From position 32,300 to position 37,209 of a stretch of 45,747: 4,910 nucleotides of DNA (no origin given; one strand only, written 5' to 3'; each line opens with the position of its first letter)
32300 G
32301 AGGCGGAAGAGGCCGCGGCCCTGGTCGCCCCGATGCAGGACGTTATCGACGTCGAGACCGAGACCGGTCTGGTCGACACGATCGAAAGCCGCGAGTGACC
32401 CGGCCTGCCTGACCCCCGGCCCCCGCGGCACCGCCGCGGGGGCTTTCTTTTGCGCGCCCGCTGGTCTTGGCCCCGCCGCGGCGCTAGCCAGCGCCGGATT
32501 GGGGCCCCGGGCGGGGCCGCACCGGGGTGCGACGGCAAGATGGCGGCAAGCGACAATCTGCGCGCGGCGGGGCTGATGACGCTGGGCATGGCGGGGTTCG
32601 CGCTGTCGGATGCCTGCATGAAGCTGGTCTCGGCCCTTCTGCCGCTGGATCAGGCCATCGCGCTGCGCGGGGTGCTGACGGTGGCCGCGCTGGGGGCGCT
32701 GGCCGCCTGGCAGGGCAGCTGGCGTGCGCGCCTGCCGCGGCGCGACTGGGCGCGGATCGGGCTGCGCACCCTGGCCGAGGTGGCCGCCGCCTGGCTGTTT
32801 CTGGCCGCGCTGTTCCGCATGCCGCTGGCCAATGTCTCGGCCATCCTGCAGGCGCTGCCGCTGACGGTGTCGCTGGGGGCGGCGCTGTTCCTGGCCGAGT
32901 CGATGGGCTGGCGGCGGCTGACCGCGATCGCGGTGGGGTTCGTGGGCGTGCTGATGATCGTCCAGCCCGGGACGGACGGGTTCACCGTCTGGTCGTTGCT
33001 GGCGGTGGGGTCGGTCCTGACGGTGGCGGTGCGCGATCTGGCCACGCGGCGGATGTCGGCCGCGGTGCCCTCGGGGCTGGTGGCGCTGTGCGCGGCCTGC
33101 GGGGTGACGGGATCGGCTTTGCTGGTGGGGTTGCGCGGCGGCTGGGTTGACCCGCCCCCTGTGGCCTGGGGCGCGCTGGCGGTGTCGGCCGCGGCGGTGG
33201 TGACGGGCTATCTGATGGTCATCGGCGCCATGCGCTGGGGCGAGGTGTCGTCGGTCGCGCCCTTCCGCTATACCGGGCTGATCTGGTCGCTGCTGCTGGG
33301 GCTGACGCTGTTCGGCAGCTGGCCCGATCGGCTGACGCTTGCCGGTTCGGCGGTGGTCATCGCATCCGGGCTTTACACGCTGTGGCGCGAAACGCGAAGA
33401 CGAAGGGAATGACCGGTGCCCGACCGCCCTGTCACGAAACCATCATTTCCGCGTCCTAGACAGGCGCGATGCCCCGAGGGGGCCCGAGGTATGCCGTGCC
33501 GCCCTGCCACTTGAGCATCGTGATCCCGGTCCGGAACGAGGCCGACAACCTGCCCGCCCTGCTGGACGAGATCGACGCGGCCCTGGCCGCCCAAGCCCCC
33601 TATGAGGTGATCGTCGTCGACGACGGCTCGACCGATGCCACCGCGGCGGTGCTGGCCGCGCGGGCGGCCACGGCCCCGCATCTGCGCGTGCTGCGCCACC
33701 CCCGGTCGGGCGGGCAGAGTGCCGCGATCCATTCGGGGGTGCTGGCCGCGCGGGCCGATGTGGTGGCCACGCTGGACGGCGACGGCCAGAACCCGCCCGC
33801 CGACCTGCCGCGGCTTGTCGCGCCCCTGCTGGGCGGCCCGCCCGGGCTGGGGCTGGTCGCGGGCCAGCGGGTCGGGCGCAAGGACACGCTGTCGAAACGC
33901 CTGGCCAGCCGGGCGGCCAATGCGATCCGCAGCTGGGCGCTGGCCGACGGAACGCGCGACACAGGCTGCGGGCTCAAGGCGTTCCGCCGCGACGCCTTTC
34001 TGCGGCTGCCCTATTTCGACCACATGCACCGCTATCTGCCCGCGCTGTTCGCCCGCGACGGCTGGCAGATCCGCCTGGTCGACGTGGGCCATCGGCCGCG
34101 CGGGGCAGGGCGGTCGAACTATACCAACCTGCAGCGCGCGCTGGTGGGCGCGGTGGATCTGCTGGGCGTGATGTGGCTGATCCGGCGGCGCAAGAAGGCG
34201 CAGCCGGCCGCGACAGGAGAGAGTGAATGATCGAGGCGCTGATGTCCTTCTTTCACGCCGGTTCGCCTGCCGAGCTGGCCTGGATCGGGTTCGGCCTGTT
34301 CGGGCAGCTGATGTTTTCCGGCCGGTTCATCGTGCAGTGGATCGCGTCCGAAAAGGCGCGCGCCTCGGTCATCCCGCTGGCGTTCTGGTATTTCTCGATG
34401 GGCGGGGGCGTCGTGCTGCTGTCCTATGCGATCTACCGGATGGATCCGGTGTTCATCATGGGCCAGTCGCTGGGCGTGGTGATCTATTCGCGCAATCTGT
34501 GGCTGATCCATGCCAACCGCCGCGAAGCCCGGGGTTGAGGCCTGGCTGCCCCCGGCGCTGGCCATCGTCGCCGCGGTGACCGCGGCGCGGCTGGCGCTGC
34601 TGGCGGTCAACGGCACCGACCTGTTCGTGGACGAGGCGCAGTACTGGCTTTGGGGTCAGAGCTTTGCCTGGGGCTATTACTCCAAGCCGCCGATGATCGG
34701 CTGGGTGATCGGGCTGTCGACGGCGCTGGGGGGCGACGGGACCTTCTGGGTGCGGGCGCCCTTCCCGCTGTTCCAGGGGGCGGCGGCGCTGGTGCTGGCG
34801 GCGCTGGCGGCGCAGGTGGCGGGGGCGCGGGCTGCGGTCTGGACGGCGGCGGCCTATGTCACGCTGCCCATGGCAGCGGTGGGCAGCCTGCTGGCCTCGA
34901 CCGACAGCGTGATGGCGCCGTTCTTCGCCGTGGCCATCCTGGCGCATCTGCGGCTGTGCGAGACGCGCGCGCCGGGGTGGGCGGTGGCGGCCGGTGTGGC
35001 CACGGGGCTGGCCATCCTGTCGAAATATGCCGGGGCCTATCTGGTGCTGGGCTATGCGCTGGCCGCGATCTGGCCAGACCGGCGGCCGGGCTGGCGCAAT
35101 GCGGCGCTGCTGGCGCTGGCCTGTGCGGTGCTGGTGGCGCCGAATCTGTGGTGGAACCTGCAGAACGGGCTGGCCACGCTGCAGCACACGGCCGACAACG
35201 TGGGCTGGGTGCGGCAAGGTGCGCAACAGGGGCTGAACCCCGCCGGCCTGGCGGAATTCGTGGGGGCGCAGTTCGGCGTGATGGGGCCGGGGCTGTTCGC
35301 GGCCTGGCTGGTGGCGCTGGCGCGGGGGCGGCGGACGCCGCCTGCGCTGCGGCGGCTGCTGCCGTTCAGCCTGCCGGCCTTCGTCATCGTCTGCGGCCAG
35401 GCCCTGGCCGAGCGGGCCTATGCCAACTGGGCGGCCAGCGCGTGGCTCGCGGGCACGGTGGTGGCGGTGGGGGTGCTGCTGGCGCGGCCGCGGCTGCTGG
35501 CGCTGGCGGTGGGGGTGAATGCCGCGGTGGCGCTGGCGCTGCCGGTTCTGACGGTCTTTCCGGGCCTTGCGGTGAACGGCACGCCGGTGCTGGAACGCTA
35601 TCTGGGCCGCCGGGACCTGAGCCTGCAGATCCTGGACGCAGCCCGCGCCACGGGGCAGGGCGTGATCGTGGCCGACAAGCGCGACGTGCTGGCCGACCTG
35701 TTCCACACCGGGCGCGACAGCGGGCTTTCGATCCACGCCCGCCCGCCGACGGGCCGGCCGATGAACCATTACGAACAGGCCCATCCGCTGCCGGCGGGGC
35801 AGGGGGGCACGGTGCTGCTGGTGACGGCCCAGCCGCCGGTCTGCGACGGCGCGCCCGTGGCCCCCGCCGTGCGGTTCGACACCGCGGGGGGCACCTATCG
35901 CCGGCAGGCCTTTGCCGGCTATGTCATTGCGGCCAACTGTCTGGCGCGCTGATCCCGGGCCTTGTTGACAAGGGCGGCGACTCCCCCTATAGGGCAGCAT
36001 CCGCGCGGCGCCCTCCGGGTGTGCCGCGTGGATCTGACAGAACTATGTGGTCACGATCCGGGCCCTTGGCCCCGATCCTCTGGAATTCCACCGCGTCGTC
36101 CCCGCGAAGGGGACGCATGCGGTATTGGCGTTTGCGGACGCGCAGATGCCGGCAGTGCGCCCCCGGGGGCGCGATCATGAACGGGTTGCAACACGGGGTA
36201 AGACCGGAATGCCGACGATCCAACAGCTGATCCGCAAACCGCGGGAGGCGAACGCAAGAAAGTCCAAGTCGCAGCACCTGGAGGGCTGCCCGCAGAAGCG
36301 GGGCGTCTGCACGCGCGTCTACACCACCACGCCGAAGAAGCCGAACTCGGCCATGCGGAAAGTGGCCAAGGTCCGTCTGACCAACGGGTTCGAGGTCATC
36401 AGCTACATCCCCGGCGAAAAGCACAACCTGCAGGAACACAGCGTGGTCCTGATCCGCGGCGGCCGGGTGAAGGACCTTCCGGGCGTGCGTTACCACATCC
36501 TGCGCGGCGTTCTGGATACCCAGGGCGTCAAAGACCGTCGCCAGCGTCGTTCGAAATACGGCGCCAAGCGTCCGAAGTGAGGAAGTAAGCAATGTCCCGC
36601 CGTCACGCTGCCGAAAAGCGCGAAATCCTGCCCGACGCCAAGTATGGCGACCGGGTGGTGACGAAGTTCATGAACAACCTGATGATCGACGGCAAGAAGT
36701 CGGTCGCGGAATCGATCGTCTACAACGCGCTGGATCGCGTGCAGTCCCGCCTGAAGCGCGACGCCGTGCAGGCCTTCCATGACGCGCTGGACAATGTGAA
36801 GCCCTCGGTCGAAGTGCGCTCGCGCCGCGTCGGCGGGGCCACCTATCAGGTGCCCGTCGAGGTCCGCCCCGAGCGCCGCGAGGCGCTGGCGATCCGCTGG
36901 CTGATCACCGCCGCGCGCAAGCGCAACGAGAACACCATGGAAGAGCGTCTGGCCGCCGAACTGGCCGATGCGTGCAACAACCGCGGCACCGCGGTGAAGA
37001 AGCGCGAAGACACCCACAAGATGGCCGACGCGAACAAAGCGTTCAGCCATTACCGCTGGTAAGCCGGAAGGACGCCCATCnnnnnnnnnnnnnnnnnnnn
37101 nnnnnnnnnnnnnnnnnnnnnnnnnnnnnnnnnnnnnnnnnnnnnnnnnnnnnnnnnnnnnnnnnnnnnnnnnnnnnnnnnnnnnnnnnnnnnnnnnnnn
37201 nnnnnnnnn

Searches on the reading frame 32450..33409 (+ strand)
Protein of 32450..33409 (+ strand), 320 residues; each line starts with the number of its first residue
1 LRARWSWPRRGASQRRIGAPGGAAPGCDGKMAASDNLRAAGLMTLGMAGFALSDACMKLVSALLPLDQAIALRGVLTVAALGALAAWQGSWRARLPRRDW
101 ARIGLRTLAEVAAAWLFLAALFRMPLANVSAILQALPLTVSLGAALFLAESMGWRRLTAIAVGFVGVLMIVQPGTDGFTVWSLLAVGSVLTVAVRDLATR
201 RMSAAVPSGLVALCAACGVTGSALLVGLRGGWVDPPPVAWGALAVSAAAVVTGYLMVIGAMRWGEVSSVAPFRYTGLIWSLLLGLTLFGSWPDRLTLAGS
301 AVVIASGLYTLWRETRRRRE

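Call 31: search_protein_families(library=pfam, proteins=[window:32450-33409:+], max_evalue=0.001)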
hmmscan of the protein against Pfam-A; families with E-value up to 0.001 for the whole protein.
window:32450-33409:+ (320 aa): 1 family
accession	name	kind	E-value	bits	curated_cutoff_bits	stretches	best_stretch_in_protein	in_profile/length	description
PF00892.27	EamA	-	1.8e-17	64.4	28.2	2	41-171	5-134/135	EamA-like transporter family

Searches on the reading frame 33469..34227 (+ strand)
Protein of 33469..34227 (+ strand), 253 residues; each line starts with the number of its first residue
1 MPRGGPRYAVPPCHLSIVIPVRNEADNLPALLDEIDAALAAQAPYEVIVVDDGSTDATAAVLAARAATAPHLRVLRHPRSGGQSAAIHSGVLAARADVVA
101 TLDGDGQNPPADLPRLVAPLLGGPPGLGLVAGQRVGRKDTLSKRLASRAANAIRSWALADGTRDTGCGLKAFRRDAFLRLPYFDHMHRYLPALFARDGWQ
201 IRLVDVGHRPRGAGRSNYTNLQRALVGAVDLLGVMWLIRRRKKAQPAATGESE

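Call 31: search_protein_families(library=pfam, proteins=[window:33469-34227:+], max_evalue=0.001)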
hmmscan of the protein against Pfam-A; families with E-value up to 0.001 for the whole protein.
window:33469-34227:+ (253 aa): 3 families
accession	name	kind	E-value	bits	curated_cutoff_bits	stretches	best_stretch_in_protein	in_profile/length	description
PF00535.33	Glycos_transf_2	-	1.9e-27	96.7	23.3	1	16-177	1-164/168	Glycosyl transferase family 2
PF13641.12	Glyco_tranf_2_3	-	1.8e-06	28.6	27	1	12-120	2-111/230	Glycosyltransferase like family 2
PF10111.15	Glyco_tranf_2_2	-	0.00045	20.2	27.3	1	16-106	1-92/276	Glycosyltransferase like family 2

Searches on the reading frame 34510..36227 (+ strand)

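Call 31: search_protein_families(library=pfam, proteins=[window:34510-35949:+, window:34650-36227:+], max_evalue=0.001)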
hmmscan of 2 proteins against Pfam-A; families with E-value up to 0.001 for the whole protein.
window:34510-35949:+ (480 aa): 2 families
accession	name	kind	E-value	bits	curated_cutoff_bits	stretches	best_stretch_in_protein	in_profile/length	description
PF13231.12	PMT_2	-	3.1e-23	83.2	26.1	1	58-215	1-160/160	Dolichyl-phosphate-mannose-protein mannosyltransferase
PF02366.24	PMT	-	6.7e-07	29.6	22.7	1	56-218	59-236/245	Dolichyl-phosphate-mannose-protein mannosyltransferase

window:34650-36227:+ (526 aa): 0 families

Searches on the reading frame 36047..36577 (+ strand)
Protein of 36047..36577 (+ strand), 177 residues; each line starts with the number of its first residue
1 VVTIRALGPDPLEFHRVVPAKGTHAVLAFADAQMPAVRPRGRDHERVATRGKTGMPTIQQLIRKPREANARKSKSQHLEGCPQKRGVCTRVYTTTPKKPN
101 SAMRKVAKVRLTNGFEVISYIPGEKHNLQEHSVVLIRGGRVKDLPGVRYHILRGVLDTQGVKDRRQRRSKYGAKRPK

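Call 31: search_protein_families(library=pfam, proteins=[window:36047-36577:+], max_evalue=0.001)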
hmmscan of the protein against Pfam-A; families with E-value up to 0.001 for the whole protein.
window:36047-36577:+ (177 aa): 1 family
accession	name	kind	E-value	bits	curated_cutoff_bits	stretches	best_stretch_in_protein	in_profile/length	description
PF00164.32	Ribosom_S12_S23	-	9.9e-41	138.3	22.3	1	72-177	2-109/110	Ribosomal protein S12/S23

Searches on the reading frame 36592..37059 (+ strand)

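Call 31: search_protein_families(library=pfam, proteins=[window:36592-37059:+], max_evalue=0.001)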
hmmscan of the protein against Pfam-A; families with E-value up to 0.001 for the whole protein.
window:36592-37059:+ (156 aa): 1 family
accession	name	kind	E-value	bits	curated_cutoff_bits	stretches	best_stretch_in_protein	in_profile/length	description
PF00177.27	Ribosomal_S7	-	8.3e-67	223.8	24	1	2-149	1-148/148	Ribosomal protein S7p/S5e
